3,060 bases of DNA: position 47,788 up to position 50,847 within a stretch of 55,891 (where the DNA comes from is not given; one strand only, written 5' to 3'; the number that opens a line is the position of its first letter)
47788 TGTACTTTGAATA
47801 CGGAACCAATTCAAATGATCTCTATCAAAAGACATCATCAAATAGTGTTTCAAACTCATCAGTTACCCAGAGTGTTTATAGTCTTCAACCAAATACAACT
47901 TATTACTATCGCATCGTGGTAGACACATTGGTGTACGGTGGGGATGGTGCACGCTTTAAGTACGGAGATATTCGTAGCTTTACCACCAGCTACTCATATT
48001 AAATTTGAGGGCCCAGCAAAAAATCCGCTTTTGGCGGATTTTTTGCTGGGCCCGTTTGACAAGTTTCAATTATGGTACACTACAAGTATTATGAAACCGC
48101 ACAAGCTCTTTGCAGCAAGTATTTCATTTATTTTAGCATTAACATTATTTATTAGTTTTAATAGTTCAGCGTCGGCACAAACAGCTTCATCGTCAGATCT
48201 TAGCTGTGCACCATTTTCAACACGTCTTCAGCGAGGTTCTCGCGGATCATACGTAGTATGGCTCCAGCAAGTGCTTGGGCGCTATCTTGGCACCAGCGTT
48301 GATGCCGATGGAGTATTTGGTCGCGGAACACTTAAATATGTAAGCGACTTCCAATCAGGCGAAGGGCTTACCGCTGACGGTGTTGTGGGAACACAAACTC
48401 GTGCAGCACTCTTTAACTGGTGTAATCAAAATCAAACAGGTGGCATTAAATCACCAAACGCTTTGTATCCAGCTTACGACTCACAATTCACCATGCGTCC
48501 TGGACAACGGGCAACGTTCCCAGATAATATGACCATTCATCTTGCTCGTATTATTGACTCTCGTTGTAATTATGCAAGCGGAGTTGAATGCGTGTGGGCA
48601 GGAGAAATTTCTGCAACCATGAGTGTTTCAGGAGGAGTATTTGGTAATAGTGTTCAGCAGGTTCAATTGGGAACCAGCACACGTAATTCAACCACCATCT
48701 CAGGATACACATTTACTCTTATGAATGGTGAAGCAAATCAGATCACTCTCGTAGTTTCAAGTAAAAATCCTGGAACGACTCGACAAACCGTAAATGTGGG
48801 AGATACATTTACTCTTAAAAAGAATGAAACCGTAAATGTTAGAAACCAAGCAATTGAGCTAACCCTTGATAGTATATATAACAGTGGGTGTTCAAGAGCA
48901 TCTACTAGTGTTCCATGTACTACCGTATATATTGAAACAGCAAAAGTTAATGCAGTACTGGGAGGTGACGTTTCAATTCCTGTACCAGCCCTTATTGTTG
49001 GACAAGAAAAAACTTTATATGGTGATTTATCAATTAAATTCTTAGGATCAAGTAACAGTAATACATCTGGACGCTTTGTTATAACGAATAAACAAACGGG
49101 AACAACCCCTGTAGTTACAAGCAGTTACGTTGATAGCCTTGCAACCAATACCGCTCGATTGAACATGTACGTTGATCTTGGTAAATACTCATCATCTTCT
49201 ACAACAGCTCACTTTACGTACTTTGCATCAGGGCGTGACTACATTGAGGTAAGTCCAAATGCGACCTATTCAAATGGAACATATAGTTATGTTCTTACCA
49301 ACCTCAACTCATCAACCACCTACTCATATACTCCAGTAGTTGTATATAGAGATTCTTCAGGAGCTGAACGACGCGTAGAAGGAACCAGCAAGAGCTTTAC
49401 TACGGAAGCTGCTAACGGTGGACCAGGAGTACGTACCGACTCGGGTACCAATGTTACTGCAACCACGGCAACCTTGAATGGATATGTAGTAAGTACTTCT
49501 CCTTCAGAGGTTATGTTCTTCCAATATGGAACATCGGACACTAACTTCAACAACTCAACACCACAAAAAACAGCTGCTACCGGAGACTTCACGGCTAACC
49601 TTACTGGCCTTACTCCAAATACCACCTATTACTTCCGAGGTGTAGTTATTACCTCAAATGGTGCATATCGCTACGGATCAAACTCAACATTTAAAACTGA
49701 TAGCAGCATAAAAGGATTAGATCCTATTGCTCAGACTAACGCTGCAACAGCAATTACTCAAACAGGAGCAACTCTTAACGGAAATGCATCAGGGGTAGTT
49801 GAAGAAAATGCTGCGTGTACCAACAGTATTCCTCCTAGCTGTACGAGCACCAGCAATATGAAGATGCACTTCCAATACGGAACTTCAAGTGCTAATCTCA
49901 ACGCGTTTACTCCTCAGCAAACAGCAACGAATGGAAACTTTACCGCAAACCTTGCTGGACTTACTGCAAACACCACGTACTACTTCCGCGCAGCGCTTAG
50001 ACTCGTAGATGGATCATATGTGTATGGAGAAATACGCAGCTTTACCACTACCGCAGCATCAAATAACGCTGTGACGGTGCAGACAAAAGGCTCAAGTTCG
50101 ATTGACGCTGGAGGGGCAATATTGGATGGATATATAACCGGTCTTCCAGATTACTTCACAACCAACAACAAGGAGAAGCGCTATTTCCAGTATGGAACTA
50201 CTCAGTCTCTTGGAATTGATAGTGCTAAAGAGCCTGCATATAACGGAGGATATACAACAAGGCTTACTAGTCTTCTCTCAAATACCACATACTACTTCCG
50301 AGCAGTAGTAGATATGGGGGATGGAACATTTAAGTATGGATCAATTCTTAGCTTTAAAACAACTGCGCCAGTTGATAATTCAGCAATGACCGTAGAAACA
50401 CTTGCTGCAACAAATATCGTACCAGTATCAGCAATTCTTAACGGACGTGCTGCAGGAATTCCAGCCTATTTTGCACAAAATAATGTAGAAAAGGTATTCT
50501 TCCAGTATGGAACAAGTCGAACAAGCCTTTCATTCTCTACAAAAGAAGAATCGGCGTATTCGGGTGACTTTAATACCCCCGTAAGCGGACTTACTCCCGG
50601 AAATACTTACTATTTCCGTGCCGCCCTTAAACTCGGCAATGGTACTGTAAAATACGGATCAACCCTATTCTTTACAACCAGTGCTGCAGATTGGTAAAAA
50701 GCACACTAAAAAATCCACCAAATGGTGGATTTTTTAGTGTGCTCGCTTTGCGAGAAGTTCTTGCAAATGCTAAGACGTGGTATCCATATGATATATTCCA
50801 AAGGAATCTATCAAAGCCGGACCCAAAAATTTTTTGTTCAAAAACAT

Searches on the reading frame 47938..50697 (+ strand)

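Call 60: search_protein_families(library=ncbifam, proteins=[window:47938-50697:+], max_evalue=1e-10)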
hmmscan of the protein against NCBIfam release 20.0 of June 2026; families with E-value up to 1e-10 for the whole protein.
window:47938-50697:+ (919 aa): 1 family
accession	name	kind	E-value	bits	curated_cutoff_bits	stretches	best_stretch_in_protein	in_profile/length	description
NF049889.1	AlphArabdaseBT0360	equivalog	5.4e-13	48.3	600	0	634-710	57-135/639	arabinan endo-1,5-alpha-L-arabinosidase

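Call 86: search_protein_families(library=padloc, proteins=[window:47938-50697:+], max_evalue=0.00001)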
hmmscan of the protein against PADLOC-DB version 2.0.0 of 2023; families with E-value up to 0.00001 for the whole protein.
window:47938-50697:+ (919 aa): 0 families
